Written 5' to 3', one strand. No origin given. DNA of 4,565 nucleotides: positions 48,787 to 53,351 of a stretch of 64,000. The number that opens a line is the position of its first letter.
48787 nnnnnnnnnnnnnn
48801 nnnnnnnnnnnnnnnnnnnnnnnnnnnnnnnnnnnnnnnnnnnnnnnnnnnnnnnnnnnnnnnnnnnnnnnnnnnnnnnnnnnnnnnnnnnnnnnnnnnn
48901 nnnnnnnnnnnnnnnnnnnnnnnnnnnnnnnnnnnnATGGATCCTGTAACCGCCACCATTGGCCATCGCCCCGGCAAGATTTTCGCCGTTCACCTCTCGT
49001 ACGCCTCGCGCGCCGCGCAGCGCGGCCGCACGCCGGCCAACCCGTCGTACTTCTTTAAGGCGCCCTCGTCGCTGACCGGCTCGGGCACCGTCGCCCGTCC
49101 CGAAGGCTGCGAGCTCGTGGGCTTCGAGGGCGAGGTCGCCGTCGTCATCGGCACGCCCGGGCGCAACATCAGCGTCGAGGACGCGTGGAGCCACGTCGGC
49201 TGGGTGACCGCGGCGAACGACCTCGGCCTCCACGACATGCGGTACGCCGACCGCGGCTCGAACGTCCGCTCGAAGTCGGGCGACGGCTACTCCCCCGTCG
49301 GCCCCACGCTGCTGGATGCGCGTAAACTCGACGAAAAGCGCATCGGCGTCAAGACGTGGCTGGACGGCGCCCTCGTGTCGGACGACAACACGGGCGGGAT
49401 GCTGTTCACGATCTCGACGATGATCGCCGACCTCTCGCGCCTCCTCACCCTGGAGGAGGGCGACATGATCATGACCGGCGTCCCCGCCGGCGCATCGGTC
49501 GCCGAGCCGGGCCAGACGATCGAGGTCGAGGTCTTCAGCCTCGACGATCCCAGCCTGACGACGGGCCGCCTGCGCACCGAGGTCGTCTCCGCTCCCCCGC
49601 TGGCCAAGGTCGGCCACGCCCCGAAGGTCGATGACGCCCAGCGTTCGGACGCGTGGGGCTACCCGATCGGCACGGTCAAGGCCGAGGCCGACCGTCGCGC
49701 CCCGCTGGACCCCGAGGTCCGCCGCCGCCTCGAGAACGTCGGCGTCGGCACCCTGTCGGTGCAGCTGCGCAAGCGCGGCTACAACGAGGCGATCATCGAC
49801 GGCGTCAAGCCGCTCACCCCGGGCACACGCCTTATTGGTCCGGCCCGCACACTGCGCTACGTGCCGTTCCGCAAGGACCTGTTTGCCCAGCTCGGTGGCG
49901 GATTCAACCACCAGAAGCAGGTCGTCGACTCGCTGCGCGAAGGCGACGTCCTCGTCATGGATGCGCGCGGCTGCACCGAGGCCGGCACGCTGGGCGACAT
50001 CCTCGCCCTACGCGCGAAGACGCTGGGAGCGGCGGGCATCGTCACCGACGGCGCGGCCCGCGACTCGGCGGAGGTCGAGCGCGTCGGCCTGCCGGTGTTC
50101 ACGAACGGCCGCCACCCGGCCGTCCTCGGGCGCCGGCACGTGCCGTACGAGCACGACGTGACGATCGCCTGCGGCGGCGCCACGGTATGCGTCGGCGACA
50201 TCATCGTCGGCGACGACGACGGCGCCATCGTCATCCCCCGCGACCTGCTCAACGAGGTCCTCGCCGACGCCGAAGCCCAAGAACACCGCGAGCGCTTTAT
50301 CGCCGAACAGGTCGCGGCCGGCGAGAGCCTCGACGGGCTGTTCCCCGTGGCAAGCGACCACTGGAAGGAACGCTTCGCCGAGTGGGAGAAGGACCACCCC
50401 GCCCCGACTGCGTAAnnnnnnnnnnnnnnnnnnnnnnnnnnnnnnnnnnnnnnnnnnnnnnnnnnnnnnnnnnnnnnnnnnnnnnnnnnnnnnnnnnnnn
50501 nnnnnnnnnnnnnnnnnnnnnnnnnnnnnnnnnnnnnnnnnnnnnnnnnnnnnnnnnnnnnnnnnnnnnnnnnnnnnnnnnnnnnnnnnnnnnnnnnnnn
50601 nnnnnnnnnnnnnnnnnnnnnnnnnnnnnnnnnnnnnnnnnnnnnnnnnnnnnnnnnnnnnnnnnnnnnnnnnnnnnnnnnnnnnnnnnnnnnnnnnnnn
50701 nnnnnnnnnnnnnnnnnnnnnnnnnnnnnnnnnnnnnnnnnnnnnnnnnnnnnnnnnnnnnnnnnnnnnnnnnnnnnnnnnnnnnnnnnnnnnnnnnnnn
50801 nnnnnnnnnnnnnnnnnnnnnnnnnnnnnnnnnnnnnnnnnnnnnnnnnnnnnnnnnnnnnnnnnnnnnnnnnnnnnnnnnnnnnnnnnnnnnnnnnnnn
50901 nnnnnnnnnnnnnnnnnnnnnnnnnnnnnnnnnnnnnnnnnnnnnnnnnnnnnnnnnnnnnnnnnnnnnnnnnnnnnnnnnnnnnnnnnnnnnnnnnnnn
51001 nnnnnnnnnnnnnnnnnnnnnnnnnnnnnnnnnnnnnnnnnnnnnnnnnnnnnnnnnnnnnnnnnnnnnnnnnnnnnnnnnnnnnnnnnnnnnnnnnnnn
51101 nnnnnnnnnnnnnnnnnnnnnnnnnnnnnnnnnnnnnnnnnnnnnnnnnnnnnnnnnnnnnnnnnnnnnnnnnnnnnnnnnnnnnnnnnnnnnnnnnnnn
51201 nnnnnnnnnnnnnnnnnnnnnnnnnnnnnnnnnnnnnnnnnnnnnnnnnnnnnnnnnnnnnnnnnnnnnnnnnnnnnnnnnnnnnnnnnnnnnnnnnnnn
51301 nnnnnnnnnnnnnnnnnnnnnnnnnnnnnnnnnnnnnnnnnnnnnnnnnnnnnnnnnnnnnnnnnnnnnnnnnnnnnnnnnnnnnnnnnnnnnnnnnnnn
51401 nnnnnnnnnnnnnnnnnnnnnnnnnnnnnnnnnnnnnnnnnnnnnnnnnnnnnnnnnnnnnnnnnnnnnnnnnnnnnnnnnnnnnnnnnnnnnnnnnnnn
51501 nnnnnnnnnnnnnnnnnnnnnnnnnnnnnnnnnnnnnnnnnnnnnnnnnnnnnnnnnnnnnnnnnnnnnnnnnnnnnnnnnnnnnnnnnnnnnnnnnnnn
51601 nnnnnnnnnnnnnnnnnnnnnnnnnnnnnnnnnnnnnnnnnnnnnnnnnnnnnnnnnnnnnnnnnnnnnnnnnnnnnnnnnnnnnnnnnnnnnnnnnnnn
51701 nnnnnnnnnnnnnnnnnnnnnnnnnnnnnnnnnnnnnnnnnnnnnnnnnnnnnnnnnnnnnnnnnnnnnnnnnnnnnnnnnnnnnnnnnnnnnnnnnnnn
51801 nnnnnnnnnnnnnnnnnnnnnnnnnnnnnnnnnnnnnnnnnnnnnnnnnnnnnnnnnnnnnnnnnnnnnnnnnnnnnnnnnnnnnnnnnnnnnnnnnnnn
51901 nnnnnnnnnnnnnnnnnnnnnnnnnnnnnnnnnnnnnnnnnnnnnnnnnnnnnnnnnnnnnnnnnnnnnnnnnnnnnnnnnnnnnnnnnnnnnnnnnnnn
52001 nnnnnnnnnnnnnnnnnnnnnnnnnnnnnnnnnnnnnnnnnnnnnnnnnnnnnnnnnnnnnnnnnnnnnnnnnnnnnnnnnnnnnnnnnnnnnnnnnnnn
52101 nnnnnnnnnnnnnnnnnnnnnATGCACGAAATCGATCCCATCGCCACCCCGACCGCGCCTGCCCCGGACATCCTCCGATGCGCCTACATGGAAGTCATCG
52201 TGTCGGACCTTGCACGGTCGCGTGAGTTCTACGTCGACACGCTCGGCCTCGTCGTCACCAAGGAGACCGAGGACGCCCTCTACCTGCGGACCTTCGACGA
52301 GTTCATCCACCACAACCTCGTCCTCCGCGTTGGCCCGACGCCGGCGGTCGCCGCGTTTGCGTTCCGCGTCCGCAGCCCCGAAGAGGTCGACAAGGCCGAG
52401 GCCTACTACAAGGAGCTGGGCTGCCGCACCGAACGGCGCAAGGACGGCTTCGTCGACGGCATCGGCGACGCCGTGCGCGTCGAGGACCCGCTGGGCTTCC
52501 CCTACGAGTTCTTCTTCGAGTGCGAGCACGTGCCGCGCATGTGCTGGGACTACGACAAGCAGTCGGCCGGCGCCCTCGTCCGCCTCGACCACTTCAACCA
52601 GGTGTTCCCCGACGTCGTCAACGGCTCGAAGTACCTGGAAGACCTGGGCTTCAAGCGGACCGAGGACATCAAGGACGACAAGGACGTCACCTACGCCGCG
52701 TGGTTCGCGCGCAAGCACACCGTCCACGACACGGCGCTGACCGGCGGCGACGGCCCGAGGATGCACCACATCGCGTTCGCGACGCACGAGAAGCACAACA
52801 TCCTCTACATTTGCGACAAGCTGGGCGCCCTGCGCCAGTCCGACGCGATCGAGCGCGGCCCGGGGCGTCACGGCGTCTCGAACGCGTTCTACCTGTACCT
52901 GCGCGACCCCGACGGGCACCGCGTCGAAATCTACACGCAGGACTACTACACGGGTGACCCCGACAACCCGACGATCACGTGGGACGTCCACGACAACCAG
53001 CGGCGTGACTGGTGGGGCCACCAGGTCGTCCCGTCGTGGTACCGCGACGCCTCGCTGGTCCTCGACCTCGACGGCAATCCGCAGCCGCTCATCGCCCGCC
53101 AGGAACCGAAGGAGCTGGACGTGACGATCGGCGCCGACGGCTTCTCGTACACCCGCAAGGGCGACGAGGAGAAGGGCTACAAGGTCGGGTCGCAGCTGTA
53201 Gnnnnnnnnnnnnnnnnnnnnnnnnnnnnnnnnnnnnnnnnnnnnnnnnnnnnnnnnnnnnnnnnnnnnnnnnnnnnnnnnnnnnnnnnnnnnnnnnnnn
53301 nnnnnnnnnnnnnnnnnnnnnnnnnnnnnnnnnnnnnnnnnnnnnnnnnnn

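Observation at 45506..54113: Shared 12-bp operator-like palindrome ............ at four hpa-cluster promoters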

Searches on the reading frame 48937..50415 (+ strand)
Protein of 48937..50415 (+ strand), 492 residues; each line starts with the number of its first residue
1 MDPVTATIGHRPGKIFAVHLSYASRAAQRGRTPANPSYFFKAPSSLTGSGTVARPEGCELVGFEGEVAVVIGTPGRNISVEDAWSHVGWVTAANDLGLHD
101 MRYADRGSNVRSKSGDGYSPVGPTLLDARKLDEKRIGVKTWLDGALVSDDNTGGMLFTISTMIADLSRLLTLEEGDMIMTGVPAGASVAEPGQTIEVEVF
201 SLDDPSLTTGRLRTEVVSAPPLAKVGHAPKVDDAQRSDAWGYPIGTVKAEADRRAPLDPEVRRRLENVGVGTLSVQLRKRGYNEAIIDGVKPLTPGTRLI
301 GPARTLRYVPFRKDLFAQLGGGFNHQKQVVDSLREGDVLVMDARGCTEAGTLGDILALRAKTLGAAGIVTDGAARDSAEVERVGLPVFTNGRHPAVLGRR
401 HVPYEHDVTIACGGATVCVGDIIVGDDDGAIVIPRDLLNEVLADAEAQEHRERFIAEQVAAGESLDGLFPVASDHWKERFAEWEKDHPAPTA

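Call 11: search_protein_families(library=pfam, proteins=[window:48937-50415:+])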
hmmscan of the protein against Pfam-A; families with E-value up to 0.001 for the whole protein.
window:48937-50415:+ (492 aa): 2 families
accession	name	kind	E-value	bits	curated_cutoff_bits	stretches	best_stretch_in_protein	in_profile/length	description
PF01557.24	FAA_hydrolase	-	2.3e-43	148.8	23.9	1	15-216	2-213/214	Fumarylacetoacetate (FAA) hydrolase C-terminal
PF03737.21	RraA-like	-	2.7e-32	112.5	24.5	1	277-432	8-152/152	Aldolase/RraA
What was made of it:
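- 48937..50415 (+): FAH-domain plus RraA-like-domain fusion protein, taken to be the HpaG-type decarboxylase step. First gene of the operon. Pfam FAA_hydrolase plus RraA-like (call 11).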

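Call 12: search_protein_families(library=ncbifam, proteins=[window:48937-50415:+])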
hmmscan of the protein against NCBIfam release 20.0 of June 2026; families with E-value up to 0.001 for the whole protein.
window:48937-50415:+ (492 aa): 15 families
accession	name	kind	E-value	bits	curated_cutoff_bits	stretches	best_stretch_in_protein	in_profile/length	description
NF009399.0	PRK12764.1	equivalog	2.8e-208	693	444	1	5-487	14-497/501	fumarylacetoacetate hydrolase family protein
NF006093.0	PRK08245.1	subfamily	1.3e-66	224.5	208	1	255-486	4-237/240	hypothetical protein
TIGR02303.1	HpaG-C-term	equivalog_domain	6.1e-36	124.1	276.4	1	9-200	39-233/245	4-hydroxyphenylacetate degradation bifunctional isomerase/decarboxylase, C-terminal subunit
NF011750.0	PRK15203.1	equivalog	2e-31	109.3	811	1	9-200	219-413/429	4-hydroxyphenylacetate degradation bifunctional isomerase/decarboxylase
NF004850.0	PRK06201.1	subfamily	7.1e-29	100.9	231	1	257-463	15-207/222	hypothetical protein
NF005442.0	PRK07028.1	equivalog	5.1e-25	87.9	593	1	251-467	219-419/430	bifunctional hexulose-6-phosphate synthase/ribonuclease regulator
NF053535.1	DhyDRhmHlse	equivalog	9.8e-24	84.1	500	1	13-189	71-250/284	2,4-didehydro-3-deoxy-L-rhamnonate hydrolase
NF006731.0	PRK09262.1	equivalog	6.8e-23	81.4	179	1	258-463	17-208/229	4-carboxy-4-hydroxy-2-oxoadipate aldolase/oxaloacetate decarboxylase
TIGR02305.1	HpaG-N-term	equivalog_domain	3e-20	72.6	228.65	1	32-199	29-195/205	4-hydroxyphenylacetate degradation bifunctional isomerase/decarboxylase, N-terminal subunit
TIGR02798.1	ligK_PcmE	equivalog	4.2e-20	72.3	304.5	1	259-463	12-202/222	4-carboxy-4-hydroxy-2-oxoadipate aldolase/oxaloacetate decarboxylase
NF007967.0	PRK10691.1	equivalog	1e-13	51.1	201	1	14-209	18-216/219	fumarylacetoacetate hydrolase family protein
NF006875.0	PRK09372.1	equivalog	1.6e-13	50.7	136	1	327-437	49-158/161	ribonuclease E activity regulator RraA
TIGR01935.1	NOT-MenG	subfamily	2.9e-13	49.9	123.8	1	327-432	45-149/150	RraA family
NF009134.0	PRK12487.1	equivalog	1e-10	41.6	196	1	327-433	49-154/161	putative 4-hydroxy-4-methyl-2-oxoglutarate aldolase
TIGR02998.1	RraA_entero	equivalog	3e-05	24.1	241.25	1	328-434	50-155/161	ribonuclease E activity regulator RraA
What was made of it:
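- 48937..50415 (+): NCBIfam PRK12764, 693 bits (call 12).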

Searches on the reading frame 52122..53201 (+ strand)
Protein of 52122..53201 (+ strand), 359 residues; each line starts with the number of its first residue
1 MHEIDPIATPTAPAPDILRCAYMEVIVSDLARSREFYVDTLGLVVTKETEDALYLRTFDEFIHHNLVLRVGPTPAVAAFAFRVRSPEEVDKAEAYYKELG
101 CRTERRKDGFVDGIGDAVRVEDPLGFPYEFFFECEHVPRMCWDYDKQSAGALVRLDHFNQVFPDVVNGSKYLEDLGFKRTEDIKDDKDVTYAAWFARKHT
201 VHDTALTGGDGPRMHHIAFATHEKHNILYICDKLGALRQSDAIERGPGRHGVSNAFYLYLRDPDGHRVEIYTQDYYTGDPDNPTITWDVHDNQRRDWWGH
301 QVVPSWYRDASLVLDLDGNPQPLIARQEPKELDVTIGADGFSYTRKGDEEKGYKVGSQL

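Call 11: search_protein_families(library=pfam, proteins=[window:52122-53201:+])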
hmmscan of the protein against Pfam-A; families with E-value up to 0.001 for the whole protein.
window:52122-53201:+ (359 aa): 5 families
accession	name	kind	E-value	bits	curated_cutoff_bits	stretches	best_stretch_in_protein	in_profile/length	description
PF00903.31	Glyoxalase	-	3.5e-21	76.2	20.6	2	22-130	4-121/121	Glyoxalase/Bleomycin resistance protein/Dioxygenase superfamily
PF22632.2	BphC_D1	-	1e-06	28.9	27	1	21-57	2-39/51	Dihydroxybiphenyl dioxygenase BphC D1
PF22247.2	Diox-like_N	-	1.9e-05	25.1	27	1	79-130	4-55/60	Catechol 2,3-dioxygenase-like N-terminal domain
PF22677.2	Ble-like_N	-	2.3e-05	24.5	24.5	0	23-45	5-27/41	Bleomycin resistance protein-like N-terminal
PF13669.12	Glyoxalase_4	-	0.00037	21.2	27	0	24-50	4-30/109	Glyoxalase/Bleomycin resistance protein/Dioxygenase superfamily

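Call 12: search_protein_families(library=ncbifam, proteins=[window:52122-53201:+])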
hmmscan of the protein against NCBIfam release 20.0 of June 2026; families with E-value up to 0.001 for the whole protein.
window:52122-53201:+ (359 aa): 10 families
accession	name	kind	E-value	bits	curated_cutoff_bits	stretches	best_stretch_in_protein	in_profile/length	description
TIGR02295.1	HpaD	equivalog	2.4e-123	411.1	321.4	1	16-311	1-298/298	3,4-dihydroxyphenylacetate 2,3-dioxygenase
TIGR03211.1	catechol_2_3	equivalog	5.3e-57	193.4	320.2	1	16-307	1-299/303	catechol 2,3-dioxygenase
TIGR03213.1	23dbph12diox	equivalog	8.2e-17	61.6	366.45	1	20-301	4-286/287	biphenyl-2,3-diol 1,2-dioxygenase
NF045631.1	exdiol_diox_HsaC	equivalog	1.8e-07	30.6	450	1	20-301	4-291/296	iron-dependent extradiol dioxygenase HsaC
NF000074.1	299782349_fosC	exception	1.2e-05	25.4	250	0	216-272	62-111/132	FosC2 family fosfomycin resistance glutathione transferase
NF000495.1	FosK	exception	3.3e-05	23.8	280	0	23-129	8-108/132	fosfomycin resistance glutathione transferase FosK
NF000124.1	fos-Vibrio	exception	3.4e-05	24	250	0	17-57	2-42/132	FosG/FosC2-related fosfomycin resistance glutathione transferase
NF000496.2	Fos_GSH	equivalog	0.00016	21.7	180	0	23-60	8-45/136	fosfomycin resistance glutathione transferase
NF000494.1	FosF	exception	0.00024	21.1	280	0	23-129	8-108/132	fosfomycin resistance glutathione transferase FosF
NF050075.1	SMU1112c_YaeR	equivalog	0.00034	20.9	140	0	23-50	7-34/125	SMU1112c/YaeR family gloxylase I-like metalloprotein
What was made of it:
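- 52122..53201 (+): hpaD, 3,4-dihydroxyphenylacetate 2,3-dioxygenase. NCBIfam TIGR02295, 411 bits, above its cut-off (call 12)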
